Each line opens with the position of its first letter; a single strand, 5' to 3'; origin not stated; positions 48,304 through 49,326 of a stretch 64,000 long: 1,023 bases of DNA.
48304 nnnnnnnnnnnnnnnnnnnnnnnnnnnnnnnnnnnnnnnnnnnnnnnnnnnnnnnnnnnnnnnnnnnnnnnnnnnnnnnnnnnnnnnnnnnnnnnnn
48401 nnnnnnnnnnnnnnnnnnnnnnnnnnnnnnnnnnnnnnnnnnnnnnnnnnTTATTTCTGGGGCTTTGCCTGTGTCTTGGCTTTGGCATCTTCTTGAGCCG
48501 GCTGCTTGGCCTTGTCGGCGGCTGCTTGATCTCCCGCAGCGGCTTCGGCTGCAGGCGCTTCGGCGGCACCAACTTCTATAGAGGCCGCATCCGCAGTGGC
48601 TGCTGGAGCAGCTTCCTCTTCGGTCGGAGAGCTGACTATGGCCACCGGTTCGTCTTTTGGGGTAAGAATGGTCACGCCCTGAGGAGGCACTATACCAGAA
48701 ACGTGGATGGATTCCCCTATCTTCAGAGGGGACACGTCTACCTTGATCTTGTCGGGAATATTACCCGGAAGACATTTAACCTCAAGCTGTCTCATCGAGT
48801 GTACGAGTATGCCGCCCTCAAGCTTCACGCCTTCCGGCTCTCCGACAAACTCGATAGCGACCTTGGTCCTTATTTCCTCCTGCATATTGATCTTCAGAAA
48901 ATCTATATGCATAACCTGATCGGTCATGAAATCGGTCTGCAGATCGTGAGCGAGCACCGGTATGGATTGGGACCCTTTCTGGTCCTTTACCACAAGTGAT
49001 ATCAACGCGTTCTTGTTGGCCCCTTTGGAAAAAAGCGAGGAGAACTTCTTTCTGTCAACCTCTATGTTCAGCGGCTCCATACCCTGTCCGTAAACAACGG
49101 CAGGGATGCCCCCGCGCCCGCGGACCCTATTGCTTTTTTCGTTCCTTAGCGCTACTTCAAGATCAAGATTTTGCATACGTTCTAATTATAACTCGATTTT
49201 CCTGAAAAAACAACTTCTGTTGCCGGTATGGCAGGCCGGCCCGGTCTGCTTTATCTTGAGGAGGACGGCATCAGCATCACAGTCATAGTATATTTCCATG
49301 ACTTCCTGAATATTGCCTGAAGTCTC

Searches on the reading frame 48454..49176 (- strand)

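Call 28: search_protein_families(library=pfam, proteins=[window:48454-49176:-], max_evalue=0.00001)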
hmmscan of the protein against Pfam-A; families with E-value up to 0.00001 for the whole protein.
window:48454-49176:- (241 aa): 2 families
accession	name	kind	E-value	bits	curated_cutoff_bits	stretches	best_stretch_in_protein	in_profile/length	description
PF14693.11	Ribosomal_TL5_C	-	1.5e-28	99.4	27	1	101-184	1-83/84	Ribosomal protein TL5, C-terminal domain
PF01386.24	Ribosomal_L25p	-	6.2e-18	65.5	23.6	1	7-93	2-82/82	Ribosomal L25p family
